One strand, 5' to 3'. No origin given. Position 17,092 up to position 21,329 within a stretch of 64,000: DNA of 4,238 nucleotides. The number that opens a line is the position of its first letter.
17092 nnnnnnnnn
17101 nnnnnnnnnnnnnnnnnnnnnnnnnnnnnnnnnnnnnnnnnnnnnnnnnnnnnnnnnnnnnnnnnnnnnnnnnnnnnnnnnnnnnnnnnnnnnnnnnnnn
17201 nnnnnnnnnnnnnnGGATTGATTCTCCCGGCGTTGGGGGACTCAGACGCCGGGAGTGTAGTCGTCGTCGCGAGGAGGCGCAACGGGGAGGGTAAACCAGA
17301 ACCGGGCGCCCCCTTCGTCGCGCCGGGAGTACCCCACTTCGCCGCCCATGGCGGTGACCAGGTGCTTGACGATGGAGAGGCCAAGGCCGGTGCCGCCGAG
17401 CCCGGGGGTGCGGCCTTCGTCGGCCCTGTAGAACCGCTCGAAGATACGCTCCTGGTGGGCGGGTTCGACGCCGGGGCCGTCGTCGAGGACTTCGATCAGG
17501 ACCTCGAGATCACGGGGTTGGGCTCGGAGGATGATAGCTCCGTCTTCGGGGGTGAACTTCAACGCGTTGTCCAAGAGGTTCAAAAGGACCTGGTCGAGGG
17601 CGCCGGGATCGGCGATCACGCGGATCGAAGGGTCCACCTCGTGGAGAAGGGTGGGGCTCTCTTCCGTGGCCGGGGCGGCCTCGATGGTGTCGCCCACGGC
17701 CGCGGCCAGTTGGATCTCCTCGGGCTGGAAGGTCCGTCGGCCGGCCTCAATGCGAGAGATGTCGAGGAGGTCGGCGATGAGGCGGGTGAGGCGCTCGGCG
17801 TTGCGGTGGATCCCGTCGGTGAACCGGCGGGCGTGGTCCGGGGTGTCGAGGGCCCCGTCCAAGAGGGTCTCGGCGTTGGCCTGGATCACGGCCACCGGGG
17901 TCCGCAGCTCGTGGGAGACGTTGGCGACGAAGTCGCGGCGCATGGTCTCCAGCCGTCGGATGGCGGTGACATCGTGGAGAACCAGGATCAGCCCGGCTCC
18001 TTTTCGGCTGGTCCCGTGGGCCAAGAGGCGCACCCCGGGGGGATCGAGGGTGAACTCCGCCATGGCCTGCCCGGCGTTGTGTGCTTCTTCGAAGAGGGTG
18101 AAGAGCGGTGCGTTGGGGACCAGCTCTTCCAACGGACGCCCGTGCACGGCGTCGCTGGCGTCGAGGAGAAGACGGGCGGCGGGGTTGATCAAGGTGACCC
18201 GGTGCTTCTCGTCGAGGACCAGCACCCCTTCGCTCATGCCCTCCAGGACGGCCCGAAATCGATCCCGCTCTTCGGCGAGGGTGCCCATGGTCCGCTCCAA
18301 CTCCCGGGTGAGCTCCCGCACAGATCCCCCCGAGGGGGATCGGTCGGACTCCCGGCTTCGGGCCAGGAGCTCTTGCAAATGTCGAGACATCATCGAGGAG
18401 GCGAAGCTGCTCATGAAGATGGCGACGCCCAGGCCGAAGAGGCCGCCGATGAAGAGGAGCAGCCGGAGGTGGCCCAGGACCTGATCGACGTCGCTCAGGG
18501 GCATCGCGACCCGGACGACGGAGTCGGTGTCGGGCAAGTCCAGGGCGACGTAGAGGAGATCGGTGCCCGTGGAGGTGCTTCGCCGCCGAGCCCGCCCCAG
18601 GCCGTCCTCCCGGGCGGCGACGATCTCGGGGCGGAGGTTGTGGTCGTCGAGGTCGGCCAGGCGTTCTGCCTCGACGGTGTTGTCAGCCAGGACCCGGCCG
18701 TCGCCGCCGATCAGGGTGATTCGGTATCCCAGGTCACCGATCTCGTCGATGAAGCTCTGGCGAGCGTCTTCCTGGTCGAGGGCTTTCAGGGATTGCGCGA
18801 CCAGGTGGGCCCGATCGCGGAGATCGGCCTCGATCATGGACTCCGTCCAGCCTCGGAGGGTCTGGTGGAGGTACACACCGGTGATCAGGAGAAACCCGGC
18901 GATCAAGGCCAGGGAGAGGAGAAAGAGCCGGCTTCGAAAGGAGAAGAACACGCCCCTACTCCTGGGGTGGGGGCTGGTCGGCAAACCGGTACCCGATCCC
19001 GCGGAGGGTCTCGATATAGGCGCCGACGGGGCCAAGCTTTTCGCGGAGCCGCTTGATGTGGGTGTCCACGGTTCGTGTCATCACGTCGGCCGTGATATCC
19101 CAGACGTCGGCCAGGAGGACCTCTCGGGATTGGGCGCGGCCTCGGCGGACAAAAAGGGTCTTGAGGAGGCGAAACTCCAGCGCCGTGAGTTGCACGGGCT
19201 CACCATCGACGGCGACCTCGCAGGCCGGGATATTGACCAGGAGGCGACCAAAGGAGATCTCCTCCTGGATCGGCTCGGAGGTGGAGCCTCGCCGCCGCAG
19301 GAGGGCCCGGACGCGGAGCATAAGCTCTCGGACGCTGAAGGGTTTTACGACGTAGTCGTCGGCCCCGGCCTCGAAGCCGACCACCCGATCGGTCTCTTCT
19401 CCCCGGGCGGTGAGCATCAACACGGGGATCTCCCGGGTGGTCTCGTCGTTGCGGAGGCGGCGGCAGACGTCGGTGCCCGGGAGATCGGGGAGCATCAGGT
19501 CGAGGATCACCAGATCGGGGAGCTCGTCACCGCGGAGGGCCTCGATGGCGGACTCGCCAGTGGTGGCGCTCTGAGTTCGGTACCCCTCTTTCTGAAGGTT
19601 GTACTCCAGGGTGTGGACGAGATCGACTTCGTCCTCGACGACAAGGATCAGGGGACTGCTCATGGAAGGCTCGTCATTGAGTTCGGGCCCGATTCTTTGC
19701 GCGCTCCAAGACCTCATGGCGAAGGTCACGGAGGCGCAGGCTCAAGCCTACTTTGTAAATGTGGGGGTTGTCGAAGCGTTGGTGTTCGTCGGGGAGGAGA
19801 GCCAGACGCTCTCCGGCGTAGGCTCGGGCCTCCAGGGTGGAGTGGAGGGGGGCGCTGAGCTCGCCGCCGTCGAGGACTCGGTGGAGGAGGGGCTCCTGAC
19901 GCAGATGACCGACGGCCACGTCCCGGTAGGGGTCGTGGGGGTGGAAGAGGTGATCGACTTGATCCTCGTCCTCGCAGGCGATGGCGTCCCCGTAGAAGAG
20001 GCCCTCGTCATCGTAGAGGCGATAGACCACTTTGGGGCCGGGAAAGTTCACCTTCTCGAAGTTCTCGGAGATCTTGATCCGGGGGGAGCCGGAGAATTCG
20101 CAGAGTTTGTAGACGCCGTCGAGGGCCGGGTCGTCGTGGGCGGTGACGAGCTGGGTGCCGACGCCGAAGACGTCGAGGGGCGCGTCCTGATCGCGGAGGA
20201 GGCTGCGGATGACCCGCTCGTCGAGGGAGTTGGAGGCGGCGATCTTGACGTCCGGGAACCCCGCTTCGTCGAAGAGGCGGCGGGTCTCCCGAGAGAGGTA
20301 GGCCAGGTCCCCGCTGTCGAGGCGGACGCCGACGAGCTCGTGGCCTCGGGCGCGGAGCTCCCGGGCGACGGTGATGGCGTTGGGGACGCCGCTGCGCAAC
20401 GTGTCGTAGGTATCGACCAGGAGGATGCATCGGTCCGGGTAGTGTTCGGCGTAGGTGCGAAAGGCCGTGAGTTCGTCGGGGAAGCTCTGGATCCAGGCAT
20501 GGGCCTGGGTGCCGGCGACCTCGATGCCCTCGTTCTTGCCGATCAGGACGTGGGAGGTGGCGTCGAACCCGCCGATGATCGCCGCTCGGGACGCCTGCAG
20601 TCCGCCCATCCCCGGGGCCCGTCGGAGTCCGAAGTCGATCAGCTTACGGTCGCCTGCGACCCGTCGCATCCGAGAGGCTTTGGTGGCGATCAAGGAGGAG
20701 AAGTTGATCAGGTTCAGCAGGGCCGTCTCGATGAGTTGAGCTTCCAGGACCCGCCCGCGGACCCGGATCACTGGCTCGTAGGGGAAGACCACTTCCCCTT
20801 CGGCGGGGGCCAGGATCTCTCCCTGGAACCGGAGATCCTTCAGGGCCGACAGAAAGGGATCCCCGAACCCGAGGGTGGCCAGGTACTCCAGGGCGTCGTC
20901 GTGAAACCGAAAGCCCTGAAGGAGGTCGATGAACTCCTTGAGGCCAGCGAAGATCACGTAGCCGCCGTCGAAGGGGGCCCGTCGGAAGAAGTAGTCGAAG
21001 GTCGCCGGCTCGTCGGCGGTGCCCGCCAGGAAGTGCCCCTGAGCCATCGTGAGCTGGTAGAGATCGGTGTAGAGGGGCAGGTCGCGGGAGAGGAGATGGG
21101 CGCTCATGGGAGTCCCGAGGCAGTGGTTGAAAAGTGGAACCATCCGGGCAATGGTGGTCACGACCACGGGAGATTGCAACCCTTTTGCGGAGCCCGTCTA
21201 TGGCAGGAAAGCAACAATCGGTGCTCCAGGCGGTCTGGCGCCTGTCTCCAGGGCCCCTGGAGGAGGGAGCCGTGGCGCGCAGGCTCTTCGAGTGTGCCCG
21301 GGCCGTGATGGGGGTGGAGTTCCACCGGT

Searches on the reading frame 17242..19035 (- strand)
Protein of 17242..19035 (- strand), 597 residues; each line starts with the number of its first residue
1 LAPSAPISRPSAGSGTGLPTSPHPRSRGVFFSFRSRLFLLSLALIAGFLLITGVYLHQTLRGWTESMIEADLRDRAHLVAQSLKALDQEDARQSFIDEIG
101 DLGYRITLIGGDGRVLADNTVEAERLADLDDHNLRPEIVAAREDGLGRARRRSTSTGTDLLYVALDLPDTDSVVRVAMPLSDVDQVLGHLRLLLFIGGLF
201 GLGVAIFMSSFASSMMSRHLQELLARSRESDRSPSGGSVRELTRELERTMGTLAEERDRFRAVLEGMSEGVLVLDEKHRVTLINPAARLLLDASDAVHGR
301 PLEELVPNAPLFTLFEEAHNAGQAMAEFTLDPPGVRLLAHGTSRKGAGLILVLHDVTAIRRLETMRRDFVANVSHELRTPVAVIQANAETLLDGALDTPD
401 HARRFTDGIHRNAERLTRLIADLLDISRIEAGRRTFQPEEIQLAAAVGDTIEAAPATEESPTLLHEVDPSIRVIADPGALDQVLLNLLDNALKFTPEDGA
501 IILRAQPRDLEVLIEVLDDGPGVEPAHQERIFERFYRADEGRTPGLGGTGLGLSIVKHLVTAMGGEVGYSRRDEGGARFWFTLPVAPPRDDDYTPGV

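Call 17: search_protein_families(library=ncbifam, proteins=[window:17242-19035:-], max_evalue=0.01)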
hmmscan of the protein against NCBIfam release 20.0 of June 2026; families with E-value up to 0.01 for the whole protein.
window:17242-19035:- (597 aa): 84 families (the best 25 are shown)
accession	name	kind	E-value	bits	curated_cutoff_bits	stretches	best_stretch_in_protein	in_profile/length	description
NF046044.1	PnpS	equivalog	4.1e-88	296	400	1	212-584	9-390/390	two-component system histidine kinase PnpS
NF033092.0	HK_WalK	equivalog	1.9e-75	254.6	725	1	238-585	238-594/594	cell wall metabolism sensor histidine kinase WalK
TIGR02966.1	phoR_proteo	equivalog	7.9e-74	248.6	334.2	1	255-582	3-332/333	phosphate regulon sensor histidine kinase PhoR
NF053855.1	HisKinPhoRBctds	equivalog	5.7e-57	193.4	500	2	353-583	348-581/583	two-component system sensor histidine kinase PhoR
NF045911.1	TCSHisKinNblS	equivalog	1.3e-46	159.2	1000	1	246-585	254-620/621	two-component system sensor histidine kinase NblS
NF008235.0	PRK11006.1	equivalog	7e-46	157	390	1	258-584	98-422/431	phosphate regulon sensor histidine kinase PhoR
NF047874.1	MASE3_PAS_HK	subfamily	1.3e-42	146.4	560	1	360-586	392-626/655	MASE3 domain-containing sensor histidine kinase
NF008312.0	PRK11100.1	equivalog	1.4e-42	146.1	356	1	368-584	258-473/477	two-component system sensor histidine kinase CreC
NF033093.1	HK_VicK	exception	2.5e-42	145.1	680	1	219-584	55-434/448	cell wall metabolism sensor histidine kinase VicK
TIGR01386.1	cztS_silS_copS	subfamily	3.4e-42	145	292.55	1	367-584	242-457/457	heavy metal sensor histidine kinase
NF040691.1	MtrAB_MtrB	equivalog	3.6e-42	145.1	450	1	356-586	261-493/507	MtrAB system histidine kinase MtrB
NF041735.1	hist_kin_RppB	equivalog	6.8e-42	143.8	400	1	367-584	217-438/438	two-component system sensor histidine kinase RppB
NF047465.1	hybrid_HK_LvrA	exception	3.3e-41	141.2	1200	1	361-588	197-425/819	hybrid histidine kinase/response regulator LvrA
NF008468.0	PRK11360.1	equivalog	1.3e-40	139.3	646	1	194-588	202-611/616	two-component system sensor histidine kinase AtoS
NF012163.2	BaeS_SmeS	equivalog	1.4e-40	139.6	500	1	359-584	233-457/457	sensor histidine kinase efflux regulator BaeS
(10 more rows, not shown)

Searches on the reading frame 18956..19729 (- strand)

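Call 17: search_protein_families(library=ncbifam, proteins=[window:18956-19729:-], max_evalue=0.01)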
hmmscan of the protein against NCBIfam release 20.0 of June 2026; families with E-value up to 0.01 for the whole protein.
window:18956-19729:- (257 aa): 101 families (the best 25 are shown)
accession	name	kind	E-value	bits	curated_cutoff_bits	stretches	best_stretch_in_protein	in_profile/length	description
TIGR02154.1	PhoB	equivalog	2.3e-69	233.1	296.2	1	26-249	3-225/226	phosphate regulon transcriptional regulator PhoB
NF008296.0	PRK11083.1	equivalog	2.1e-65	220.4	273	1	24-249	2-225/228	two-component system response regulator CreB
NF053854.1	RespRegPhoBBctds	equivalog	5.4e-63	212.4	270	1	28-249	1-224/225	two-component system response regulator PhoB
NF041733.1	resp_reg_CseB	equivalog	2.5e-57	193.9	350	1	28-249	3-226/228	two-component system response regulator CseB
NF040689.1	MtrAB_MtrA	equivalog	2.6e-57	193.7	300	1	28-248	1-217/219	MtrAB system response regulator MtrA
NF040534.1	resp_reg_YycF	equivalog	7.7e-54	182.4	340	1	28-249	3-227/231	response regulator YycF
NF007982.1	PRK10710.1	equivalog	4.7e-53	180.2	380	1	24-250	6-228/235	envelope stress response regulator BaeR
NF045944.1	ResRegRpaBCyano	equivalog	6.8e-53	179.4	330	1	29-249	1-227/229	response regulator transcription factor RpaB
NF007928.2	PRK10643.1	equivalog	6e-51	173.1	330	1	28-248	3-215/216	two-component system response regulator PmrA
NF007546.0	PRK10161.1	equivalog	5.4e-50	170.1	471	1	28-250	5-226/229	phosphate response regulator transcription factor PhoB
NF041734.1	resp_reg_RppA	equivalog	3e-49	167.4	250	1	28-250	3-228/229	two-component system response regulator RppA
NF007005.1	PRK09468.1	equivalog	9e-49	166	331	1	28-250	6-232/237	osmolarity response regulator transcription factor OmpR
NF012023.0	PRK15479.1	equivalog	2.9e-46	157.8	337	1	28-249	3-217/224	transcriptional regulator TctD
NF033117.2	vanR_ACDEGLN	exception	3.3e-45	154.4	350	1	28-248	1-224/226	VanR-ABDEGLN family response regulator transcription factor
TIGR01387.1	cztR_silR_copR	subfamily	9.8e-45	152.9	279.2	1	28-248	1-217/218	heavy metal response regulator transcription factor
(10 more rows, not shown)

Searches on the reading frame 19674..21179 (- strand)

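Call 17: search_protein_families(library=ncbifam, proteins=[window:19674-21179:-], max_evalue=0.01)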
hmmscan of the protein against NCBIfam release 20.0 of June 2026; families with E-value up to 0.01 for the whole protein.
window:19674-21179:- (501 aa): 12 families
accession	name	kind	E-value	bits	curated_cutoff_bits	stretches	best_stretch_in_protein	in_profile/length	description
NF006695.0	PRK09243.1-2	equivalog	7.3e-182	605.3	469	1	33-497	5-478/480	nicotinate phosphoribosyltransferase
TIGR01513.1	NAPRTase_put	equivalog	2.1e-164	547.7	297.4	1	35-482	1-451/452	nicotinate phosphoribosyltransferase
NF009131.0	PRK12484.1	equivalog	9.2e-148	492.7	330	1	34-496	6-446/455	nicotinate phosphoribosyltransferase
NF006694.0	PRK09243.1-1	equivalog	2.5e-143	478.2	663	1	32-498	5-480/485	nicotinate phosphoribosyltransferase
NF006697.0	PRK09243.1-4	equivalog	1.5e-137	459.1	776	1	34-498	9-481/488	nicotinate phosphoribosyltransferase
NF006696.0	PRK09243.1-3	equivalog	2.2e-134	448.5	503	1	28-495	6-448/451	nicotinate phosphoribosyltransferase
NF006698.0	PRK09243.1-5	equivalog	6.1e-89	298.8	531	1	32-469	13-425/440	nicotinate phosphoribosyltransferase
NF006415.0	PRK08662.1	equivalog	1.6e-41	142.3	243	1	119-459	69-375/381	nicotinate phosphoribosyltransferase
NF005529.0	PRK07188.1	equivalog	1.1e-19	70.6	378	2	121-289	79-243/358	nicotinate phosphoribosyltransferase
NF003704.0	PRK05321.1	subfamily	7.6e-18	64.7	379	1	36-381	14-378/398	nicotinate phosphoribosyltransferase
TIGR01514.1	NAPRTase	equivalog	1.8e-13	50.3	269.55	2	203-377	197-381/399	nicotinate phosphoribosyltransferase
TIGR00078.1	nadC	equivalog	0.0063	15.8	198.4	1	125-205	61-141/269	carboxylating nicotinate-nucleotide diphosphorylase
